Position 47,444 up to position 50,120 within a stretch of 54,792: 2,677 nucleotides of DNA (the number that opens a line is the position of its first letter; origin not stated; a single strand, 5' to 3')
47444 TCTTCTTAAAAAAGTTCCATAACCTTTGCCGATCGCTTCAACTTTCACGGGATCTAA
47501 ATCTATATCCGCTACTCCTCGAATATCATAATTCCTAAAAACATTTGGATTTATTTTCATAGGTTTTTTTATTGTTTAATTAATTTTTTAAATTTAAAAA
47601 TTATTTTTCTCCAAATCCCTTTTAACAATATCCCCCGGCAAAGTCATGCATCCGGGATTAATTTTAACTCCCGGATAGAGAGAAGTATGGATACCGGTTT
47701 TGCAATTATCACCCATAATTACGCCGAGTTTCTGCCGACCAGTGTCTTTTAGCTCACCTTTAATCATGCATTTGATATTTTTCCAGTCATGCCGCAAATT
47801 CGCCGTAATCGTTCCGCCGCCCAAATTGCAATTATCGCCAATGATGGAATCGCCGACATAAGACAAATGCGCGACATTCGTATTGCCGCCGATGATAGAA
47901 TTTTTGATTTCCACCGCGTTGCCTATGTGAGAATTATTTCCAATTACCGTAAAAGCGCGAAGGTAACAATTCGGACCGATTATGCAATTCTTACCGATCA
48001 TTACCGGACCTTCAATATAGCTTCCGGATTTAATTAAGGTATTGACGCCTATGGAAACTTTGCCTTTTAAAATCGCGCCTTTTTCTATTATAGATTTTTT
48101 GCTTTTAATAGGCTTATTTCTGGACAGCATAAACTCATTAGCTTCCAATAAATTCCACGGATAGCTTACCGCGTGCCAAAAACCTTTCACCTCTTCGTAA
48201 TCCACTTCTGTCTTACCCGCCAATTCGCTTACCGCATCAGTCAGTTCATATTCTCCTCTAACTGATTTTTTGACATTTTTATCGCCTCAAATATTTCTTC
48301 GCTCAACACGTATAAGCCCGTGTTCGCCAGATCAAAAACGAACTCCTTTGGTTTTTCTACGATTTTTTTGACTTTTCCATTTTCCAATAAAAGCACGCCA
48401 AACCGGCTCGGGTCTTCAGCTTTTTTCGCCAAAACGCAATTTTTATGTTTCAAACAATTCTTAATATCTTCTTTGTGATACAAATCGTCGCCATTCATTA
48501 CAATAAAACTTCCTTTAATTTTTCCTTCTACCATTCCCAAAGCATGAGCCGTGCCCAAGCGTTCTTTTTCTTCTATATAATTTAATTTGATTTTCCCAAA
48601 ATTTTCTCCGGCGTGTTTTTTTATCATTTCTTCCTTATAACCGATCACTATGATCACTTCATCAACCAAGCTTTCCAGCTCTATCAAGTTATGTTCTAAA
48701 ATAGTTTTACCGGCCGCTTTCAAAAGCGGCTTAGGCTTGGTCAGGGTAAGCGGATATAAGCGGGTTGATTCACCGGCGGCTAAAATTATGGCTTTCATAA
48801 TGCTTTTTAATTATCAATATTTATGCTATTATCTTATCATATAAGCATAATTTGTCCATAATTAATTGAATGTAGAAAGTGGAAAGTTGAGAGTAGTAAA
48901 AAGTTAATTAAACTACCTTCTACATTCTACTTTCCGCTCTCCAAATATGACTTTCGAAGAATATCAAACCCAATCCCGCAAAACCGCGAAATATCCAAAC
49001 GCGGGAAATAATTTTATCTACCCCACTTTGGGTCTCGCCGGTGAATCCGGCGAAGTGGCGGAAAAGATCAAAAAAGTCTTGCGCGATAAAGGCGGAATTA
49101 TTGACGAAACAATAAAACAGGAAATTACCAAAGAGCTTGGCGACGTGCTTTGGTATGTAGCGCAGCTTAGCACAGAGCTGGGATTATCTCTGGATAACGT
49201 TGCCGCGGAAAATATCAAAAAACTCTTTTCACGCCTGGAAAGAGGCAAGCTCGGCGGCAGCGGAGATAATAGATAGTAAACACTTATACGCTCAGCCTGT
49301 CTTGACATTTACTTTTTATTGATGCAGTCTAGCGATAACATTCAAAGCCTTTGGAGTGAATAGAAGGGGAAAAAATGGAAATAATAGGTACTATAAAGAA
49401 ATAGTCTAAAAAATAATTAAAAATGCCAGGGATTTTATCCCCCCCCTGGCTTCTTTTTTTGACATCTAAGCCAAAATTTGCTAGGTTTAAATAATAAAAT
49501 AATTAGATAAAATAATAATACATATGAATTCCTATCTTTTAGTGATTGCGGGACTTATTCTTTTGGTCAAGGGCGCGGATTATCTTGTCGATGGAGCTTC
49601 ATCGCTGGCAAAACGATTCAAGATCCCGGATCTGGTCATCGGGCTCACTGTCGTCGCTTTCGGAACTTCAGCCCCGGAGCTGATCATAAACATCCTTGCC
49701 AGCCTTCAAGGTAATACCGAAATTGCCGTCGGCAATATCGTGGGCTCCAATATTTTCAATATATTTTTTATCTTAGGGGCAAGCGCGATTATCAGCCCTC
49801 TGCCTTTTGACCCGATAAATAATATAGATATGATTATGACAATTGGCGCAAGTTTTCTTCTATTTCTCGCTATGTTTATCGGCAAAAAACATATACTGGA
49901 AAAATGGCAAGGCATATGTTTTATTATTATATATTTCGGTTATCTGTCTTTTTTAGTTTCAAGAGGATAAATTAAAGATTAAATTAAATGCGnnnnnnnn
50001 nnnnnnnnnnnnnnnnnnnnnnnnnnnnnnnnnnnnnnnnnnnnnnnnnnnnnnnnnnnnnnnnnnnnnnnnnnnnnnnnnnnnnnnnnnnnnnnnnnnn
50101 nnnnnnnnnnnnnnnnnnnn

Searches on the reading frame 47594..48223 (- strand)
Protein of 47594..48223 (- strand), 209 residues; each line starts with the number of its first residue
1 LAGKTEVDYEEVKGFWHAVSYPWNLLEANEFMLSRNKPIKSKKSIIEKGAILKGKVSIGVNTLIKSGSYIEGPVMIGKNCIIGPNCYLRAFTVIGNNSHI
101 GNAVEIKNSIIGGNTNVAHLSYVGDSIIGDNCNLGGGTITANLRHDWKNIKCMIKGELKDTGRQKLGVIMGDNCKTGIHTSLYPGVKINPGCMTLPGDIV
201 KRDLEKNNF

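Call 27: search_protein_families(library=pfam, proteins=[window:47594-48223:-], max_evalue=0.001)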
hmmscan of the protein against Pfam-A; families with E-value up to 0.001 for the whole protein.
window:47594-48223:- (209 aa): 6 families
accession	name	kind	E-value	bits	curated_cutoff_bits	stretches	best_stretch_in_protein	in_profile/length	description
PF00132.30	Hexapep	-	4e-20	71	27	1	74-107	2-35/36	Bacterial transferase hexapeptide (six repeats)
PF25084.1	LbH_EIF2B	-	1.5e-14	54.3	54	2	40-111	6-75/105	EIF2B subunit epsilon LbH domain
PF14602.12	Hexapep_2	-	7.9e-07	29.1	27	2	73-102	1-28/34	Hexapeptide repeat of succinyl-transferase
PF07959.18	Fucose_pyrophosphorylase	-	4.2e-06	26.4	34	0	26-82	266-321/418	Fucose pyrophosphorylase domain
PF24894.1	Hexapep_GlmU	-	5.2e-05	23.7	23.3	0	97-137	24-63/104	GlmU-like, C-terminal hexapeptide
PF25087.1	GMPPB_C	-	0.00025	21.2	39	0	72-136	9-67/110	GMPPB C-terminal domain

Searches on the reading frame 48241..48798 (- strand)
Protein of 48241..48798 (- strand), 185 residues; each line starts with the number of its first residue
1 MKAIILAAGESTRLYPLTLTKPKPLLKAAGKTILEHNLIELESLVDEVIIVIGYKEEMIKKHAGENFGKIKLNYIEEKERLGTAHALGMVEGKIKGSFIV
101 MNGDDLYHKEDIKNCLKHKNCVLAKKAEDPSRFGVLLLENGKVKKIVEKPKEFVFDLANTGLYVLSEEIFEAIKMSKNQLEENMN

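Call 27: search_protein_families(library=pfam, proteins=[window:48241-48798:-], max_evalue=0.001)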
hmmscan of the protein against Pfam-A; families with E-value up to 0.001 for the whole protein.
window:48241-48798:- (185 aa): 2 families
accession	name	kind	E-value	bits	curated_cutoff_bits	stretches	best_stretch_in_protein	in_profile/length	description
PF00483.29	NTP_transferase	-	5e-32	111.9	21.2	1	2-179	1-194/245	Nucleotidyl transferase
PF12804.13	NTP_transf_3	-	3.7e-09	37.4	27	1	3-57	1-51/160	MobA-like NTP transferase domain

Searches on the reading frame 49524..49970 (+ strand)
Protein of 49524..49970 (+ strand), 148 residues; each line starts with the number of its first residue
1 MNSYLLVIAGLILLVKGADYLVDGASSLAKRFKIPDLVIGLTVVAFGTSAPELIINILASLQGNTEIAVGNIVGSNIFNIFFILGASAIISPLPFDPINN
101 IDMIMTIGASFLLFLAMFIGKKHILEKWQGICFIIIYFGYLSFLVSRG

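Call 27: search_protein_families(library=pfam, proteins=[window:49524-49970:+], max_evalue=0.001)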
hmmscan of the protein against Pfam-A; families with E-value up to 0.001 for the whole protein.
window:49524-49970:+ (148 aa): 1 family
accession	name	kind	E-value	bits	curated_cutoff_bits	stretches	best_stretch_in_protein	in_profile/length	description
PF01699.29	Na_Ca_ex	-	4.1e-37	127.9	24.9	1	3-144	2-149/151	Sodium/calcium exchanger protein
